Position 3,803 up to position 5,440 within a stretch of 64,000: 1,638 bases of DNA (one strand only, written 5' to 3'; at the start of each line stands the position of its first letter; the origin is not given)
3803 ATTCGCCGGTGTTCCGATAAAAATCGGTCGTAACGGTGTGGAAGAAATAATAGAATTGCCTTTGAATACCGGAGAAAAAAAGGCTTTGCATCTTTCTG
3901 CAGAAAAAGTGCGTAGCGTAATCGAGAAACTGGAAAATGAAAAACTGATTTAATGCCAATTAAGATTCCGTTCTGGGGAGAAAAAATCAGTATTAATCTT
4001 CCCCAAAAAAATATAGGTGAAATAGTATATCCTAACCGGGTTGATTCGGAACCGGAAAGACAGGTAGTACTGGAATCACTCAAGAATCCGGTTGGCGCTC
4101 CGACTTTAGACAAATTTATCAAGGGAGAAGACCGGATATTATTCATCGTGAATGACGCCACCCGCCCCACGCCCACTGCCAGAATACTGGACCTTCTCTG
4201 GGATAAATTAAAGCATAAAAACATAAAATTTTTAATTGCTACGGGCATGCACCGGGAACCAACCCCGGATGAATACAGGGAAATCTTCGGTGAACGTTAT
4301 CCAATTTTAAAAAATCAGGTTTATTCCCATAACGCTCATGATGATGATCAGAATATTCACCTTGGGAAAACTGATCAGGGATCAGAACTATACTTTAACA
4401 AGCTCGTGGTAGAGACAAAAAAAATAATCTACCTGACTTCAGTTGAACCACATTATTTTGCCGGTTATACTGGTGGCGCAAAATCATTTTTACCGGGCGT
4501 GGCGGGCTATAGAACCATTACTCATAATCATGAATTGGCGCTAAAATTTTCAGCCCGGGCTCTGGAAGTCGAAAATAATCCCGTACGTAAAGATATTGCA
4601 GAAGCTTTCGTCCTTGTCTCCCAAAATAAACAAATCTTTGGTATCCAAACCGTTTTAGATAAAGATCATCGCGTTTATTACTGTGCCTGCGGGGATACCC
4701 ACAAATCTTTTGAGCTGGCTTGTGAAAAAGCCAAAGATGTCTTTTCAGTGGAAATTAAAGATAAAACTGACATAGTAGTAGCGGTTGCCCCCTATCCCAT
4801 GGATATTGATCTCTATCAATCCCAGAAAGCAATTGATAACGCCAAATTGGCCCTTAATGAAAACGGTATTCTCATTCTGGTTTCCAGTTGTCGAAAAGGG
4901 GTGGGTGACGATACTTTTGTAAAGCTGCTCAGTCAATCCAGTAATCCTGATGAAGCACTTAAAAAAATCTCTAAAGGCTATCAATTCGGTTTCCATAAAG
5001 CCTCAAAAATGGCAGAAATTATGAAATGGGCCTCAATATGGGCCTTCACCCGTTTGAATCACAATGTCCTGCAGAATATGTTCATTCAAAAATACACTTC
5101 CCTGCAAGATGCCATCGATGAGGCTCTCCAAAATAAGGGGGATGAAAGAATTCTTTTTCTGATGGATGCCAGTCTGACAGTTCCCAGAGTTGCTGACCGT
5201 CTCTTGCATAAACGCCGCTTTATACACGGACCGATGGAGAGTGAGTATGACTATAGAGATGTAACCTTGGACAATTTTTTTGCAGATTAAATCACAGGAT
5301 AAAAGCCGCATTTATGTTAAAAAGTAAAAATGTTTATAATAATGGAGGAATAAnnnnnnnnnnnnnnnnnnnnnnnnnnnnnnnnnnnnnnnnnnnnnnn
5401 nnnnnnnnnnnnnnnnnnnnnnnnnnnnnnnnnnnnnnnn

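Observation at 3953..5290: LarA-family nickel-pincer racemase without larBCE, sandwiched between MDH-like dehydrogenases and a hydrogenase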

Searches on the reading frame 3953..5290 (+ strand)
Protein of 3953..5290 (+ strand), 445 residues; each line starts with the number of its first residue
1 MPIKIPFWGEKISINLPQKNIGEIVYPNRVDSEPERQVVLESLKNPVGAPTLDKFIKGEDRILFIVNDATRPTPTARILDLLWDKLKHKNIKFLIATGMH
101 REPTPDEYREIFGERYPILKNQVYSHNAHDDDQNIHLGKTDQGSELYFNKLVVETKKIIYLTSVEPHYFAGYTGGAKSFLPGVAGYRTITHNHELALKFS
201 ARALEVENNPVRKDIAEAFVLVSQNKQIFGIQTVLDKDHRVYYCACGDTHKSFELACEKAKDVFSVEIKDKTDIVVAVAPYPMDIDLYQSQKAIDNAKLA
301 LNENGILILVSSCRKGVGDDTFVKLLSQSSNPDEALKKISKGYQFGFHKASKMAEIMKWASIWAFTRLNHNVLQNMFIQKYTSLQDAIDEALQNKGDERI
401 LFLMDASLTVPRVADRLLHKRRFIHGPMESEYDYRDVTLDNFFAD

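Call 3: search_protein_families(library=pfam, proteins=[window:3953-5290:+])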
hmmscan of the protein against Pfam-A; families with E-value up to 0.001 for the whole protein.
window:3953-5290:+ (445 aa): 2 families
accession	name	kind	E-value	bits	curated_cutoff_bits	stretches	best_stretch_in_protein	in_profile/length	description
PF09861.14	Lar_N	-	5.3e-55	186.2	23.3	1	10-197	4-196/204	Lactate racemase N-terminal domain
PF21113.2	LarA_C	-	3.2e-15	56.8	25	1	270-401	4-141/152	Lactate racemase C-terminal domain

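Call 4: search_protein_families(library=ncbifam, proteins=[window:3953-5290:+])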
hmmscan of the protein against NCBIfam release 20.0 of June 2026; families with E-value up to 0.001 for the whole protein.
window:3953-5290:+ (445 aa): 6 families
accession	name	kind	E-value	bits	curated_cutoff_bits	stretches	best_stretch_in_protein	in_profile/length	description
NF052593.1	NPN_racem_MAR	equivalog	3.1e-109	365.3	500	1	3-412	1-414/415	nickel-dependent malate racemase, LarAH6 family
NF033504.2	Ni_dep_LarA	equivalog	7.8e-84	281.8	460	1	3-411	2-420/422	nickel-dependent lactate racemase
NF052595.1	NPN_LarAH5_MAR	equivalog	1.4e-83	281.2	462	1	3-411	1-413/415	nickel-dependent malate racemase, LarAH5 family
NF052525.1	NPN_LarAH10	equivalog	1.3e-80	271.2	540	1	4-411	4-425/426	NPN-dependent 2-hydroxyacid racemase, LarAH10 family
NF052592.1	LarAH_14_15_16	equivalog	8.8e-20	70.5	740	1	24-238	31-256/520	NPN-dependent hydroxyacid isomerase, LarAH14/15/16 family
NF052594.1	NPN_18_hexonate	equivalog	1.1e-16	60.6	500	1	57-323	22-305/411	nickel-dependent putative hexonate epimerase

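Call 6: search_solved_structures(query=window:3953-5290:+, show_alignments=3)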
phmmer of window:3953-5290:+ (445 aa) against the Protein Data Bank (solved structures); distinct sequences matched with E-value up to 0.001: 10.
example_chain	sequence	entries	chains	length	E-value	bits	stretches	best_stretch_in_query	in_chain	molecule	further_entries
6d6z_A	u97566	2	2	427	3.8e-62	213.6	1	18-415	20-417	Malate racemase Mar2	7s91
2yjg_A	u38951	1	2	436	2.7e-52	181.2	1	3-388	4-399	LACTATE RACEMASE APOPROTEIN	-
6c1w_A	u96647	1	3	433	1.3e-44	155.8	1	27-396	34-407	Lactate racemase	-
5huq_A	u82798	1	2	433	1.3e-44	155.8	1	27-396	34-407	Lactate racemization operon protein LarA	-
8ezf_B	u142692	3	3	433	5.6e-44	153.8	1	27-396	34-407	Lactate racemase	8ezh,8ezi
9eia_A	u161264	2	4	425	8.6e-29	103.8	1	30-402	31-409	A broad-substrate spectrum lactate racemase A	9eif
9eid_A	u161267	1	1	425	9.8e-29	103.6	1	30-401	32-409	A broad-substrate spectrum lactate racemase A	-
9q3j_A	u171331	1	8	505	4.3e-15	58.6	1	26-195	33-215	DUF2088 domain-containing protein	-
9q2u_A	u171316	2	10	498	6.4e-14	54.7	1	31-242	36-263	Lactate racemase A | LarA-like nickel-pincer nucleotide cofactor-utilizing enzyme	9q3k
4nar_A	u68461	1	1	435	0.00027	23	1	145-263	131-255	Putative uronate isomerase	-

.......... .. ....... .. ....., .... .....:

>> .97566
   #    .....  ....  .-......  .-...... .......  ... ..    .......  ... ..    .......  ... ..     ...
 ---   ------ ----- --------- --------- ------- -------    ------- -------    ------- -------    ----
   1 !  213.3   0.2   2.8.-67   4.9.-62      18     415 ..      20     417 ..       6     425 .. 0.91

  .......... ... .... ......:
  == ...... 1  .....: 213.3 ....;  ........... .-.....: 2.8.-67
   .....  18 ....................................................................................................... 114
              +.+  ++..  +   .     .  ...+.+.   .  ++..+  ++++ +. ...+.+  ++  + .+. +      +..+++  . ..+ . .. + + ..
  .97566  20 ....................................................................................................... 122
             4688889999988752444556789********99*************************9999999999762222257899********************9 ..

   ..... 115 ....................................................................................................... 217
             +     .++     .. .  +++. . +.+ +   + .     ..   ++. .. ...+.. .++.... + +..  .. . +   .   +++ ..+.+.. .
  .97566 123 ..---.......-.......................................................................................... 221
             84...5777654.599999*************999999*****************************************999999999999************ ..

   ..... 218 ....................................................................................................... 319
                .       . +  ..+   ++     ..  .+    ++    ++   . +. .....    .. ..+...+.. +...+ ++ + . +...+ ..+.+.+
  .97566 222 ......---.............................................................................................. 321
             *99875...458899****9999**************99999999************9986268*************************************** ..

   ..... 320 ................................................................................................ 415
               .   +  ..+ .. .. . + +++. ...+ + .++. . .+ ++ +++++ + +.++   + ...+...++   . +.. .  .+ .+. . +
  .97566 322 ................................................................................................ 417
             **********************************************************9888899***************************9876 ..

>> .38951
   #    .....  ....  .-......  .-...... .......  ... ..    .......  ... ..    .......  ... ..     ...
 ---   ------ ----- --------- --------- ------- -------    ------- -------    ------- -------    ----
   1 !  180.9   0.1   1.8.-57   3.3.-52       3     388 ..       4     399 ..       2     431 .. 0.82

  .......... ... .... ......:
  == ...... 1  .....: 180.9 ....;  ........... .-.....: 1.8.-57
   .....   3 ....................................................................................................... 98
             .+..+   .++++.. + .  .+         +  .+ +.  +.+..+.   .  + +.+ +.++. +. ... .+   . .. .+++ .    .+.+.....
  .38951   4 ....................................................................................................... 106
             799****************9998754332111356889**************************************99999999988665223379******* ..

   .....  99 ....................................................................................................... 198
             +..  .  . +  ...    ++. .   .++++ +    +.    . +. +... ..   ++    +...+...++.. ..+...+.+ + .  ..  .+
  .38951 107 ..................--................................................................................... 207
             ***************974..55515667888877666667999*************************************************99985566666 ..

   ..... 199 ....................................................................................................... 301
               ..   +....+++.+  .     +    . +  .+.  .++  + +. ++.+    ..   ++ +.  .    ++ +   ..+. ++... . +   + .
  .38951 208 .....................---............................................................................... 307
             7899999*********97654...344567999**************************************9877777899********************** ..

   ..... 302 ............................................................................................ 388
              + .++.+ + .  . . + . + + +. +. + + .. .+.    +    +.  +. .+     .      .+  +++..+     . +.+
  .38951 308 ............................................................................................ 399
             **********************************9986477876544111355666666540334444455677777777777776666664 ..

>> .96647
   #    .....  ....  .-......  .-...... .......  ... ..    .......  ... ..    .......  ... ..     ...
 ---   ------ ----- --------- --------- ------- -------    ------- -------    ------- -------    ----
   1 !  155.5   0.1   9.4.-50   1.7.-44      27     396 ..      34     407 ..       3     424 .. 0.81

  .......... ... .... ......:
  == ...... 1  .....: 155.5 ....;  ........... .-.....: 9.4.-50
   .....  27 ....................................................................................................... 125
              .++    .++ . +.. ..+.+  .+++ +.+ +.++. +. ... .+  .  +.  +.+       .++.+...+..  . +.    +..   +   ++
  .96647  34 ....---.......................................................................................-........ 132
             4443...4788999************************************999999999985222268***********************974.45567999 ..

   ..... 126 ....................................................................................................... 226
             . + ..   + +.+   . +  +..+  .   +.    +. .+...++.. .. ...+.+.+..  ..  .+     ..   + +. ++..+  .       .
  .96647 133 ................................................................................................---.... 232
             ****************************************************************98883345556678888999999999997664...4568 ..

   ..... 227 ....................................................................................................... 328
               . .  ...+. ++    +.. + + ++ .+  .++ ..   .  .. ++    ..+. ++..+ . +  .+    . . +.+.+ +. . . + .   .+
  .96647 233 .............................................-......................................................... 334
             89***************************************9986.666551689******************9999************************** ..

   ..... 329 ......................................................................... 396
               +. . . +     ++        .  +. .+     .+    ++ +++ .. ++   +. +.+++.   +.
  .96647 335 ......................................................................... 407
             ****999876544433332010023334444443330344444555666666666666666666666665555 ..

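Call 12: find_encoding_contigs(protein=window:3953-5290:+, flank=10000, max_places=6)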
Protein window:3953-5290:+ (445 aa): no gene with exactly this product is on record in the collection.

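Call 13: find_homologous_proteins(query=window:3953-5290:+, max_evalue=1e-20)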
Query window:3953-5290:+ (445 aa): 4540 proteins with E <= 1e-20 among 8000 candidates; the best 120 are listed.
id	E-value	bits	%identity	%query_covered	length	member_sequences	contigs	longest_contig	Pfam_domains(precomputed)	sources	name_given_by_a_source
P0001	0.0e+0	1019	100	100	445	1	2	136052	PF21113.3,PF09861.15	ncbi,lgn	-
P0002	1.1e-210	718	66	100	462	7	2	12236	PF21113.3,PF09861.15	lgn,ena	-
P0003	2.5e-204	697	70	96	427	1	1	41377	PF21113.3,PF09861.15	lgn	-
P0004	5.0e-203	693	65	96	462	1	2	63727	PF21113.3,PF09861.15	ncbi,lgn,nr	ncbi:MAG: nickel-dependent lactate racemase [Candidatus Marinimicrobia bacterium]|nr:nickel-dependen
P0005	2.9e-202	690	65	100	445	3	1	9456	PF21113.3,PF09861.15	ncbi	-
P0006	1.4e-201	688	65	100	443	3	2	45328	PF21113.3,PF09861.15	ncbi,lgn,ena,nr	ncbi:MAG: nickel-dependent lactate racemase [Candidatus Cloacimonetes bacterium]|nr:nickel-dependent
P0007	1.8e-199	681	63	100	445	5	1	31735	PF21113.3,PF09861.15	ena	-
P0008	2.1e-199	681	63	100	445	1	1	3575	PF21113.3,PF09861.15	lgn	-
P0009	3.0e-199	680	63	100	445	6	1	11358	PF21113.3,PF09861.15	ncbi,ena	-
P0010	1.7e-198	678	63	100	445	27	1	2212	PF21113.3,PF09861.15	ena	-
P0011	2.9e-198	677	64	100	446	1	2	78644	PF21113.3,PF09861.15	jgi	-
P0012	2.1e-197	674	63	100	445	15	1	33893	PF21113.3,PF09861.15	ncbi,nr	ncbi:nickel-dependent lactate racemase [bacterium]|nr:nickel-dependent lactate racemase [bacterium]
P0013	4.0e-197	673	66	96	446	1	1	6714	PF21113.3,PF09861.15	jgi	jgi:nickel-dependent lactate racemase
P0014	3.5e-196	670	63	100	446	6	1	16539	PF21113.3,PF09861.15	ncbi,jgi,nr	ncbi:MAG TPA: nickel-dependent lactate racemase [Candidatus Cloacimonetes bacterium]|nr:nickel-depen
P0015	4.9e-196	670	64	100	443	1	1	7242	PF21113.3,PF09861.15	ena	-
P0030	2.9e-155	535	56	96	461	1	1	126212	PF21113.3,PF09861.15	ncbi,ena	-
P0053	9.1e-152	524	54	96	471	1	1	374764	PF21113.3,PF09861.15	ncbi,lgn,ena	-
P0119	3.6e-141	489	50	93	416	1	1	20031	PF21113.3,PF09861.15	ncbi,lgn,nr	ncbi:nickel-dependent lactate racemase [bacterium]|nr:nickel-dependent lactate racemase [bacterium]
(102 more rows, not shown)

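Call 14: find_related_loci(query=window:3953-5290:+, collection=genome_contigs, flank=10000)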
Query window:3953-5290:+ (445 aa) in genome_contigs; peptide patterns used: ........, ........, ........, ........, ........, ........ (x = any residue, [..] = any of these).
599 stretches matched a pattern (row limit reached: there are more); 588 encode a relative of the query (tblastn E <= 1e-3); the best 80 are kept; 80 distinct loci.
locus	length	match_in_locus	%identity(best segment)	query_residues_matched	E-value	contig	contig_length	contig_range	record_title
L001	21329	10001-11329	63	1-443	0e+0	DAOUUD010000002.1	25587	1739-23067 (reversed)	MAG TPA_asm: Candidatus Cloacimonadota bacterium isolate CSMAG_814 CSMAG_814_k141_979964_length_25587_cov_10.9315, whole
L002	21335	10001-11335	64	1-445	0e+0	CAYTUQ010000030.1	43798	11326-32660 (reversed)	MAG TPA_asm: uncultured bacterium isolate binchicken_co262_234 genome assembly, contig: NODE_680_length_43798_cov_23.201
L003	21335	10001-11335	63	1-445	0e+0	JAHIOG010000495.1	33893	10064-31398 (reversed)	MAG: bacterium isolate KR13_S3.mb.119 KR13_S3.mb.119_k141_458604, whole genome shotgun sequence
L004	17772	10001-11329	63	1-443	0e+0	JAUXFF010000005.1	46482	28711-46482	MAG: Candidatus Cloacimonadota bacterium isolate CSMAG_2896 CSMAG_2896_k117_2023712_length_46482_cov_20.1468, whole geno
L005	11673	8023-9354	62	1-445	0e+0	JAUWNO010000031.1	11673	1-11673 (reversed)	MAG: Armatimonadota bacterium isolate CSMAG_2426 CSMAG_2426_k141_471338_length_11673_cov_8.7467, whole genome shotgun se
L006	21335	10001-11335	60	1-445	0e+0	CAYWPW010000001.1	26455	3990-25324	MAG TPA_asm: uncultured Candidatus Cloacimonadota bacterium isolate binchicken_co47_198 genome assembly, contig: NODE_11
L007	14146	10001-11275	54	1-425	6e-161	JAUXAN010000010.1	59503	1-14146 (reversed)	MAG: bacterium isolate CSMAG_2763 CSMAG_2763_k141_11511_length_59503_cov_211.3486, whole genome shotgun sequence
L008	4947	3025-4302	54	1-426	8e-164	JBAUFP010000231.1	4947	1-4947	MAG: bacterium isolate MFD13088_ilm_asm_bin29 k127_224354, whole genome shotgun sequence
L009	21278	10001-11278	55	1-426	1e-159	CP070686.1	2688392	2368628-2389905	MAG: candidate division WOR-3 bacterium isolate bin65 chromosome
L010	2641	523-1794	53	3-426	3e-168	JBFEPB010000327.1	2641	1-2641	MAG: bacterium isolate Mix_mud04.2021.02.61 k141_1058558_length_2641_cov_5.0000, whole genome shotgun sequence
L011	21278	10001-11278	53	1-426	1e-157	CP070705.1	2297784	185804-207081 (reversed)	MAG: candidate division WOR-3 bacterium isolate bin53 chromosome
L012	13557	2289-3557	53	3-425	3e-156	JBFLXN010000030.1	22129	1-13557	MAG: Candidatus Edwardsbacteria bacterium isolate MAG059 MAG059_30, whole genome shotgun sequence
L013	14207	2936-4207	52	1-425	3e-151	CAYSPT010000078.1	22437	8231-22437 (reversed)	MAG TPA_asm: uncultured bacterium isolate SRP077602_co1_83 genome assembly, contig: NODE_6806_length_22437_cov_12.692565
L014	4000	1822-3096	52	1-426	3e-155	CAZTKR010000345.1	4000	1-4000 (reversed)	MAG TPA_asm: uncultured bacterium isolate binchicken_co334_18 genome assembly, contig: NODE_47883_length_4000_cov_3.8788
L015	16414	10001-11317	50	1-445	8e-150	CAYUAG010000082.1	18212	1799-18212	MAG TPA_asm: uncultured bacterium isolate SRP068000_co4_478 genome assembly, contig: NODE_3389_length_18212_cov_7.687614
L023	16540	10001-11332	61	1-445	0e+0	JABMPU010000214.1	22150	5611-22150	MAG: Armatimonadota bacterium isolate bin.262 k141_7113709, whole genome shotgun sequence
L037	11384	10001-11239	48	1-413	2e-135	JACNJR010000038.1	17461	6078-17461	MAG: Candidatus Cloacimonadota bacterium isolate NIOZ-UU4 NIOZ-UU_NODE_4009_length_17461_cov_8.76313, whole genome shotg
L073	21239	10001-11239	49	1-413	9e-129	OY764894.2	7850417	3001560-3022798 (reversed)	MAG: uncultured Desulfobacterium sp. isolate 35125921-b51f-40db-957b-bccbeeb29ead genome assembly, chromosome: 1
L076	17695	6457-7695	47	1-414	1e-128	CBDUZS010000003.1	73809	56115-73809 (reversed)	MAG TPA_asm: uncultured bacterium isolate SRR22302363_binner123_Refined_18 genome assembly, contig: ERZ25749332.28, whol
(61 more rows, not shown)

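Call 15: find_encoding_contigs(protein=P0001, flank=10000, max_places=4)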
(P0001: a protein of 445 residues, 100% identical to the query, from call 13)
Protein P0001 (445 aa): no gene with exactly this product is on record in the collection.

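Call 16: list_cluster_members(proteins=[P0001, P0004, P0006])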
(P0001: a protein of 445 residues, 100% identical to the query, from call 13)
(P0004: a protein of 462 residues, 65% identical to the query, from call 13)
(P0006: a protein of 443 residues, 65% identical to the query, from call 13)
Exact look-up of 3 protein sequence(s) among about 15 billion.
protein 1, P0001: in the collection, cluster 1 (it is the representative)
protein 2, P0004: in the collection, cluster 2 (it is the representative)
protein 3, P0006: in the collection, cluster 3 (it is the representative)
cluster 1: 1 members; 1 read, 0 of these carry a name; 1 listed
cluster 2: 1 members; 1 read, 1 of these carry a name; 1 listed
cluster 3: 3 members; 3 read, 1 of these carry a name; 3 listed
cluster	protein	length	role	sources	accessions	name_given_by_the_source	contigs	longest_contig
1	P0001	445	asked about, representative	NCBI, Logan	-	-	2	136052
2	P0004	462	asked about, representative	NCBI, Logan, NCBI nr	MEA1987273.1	MAG: nickel-dependent lactate racemase [Candidatus Marinimicrobia bacterium] | nickel-dependent lactate racemase [Candidatus Neomarinimicrobiota bacterium]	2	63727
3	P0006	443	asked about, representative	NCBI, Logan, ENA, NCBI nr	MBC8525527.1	MAG: nickel-dependent lactate racemase [Candidatus Cloacimonetes bacterium] | nickel-dependent lactate racemase [Candidatus Cloacimonadota bacterium]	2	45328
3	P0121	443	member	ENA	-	-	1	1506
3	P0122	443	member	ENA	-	-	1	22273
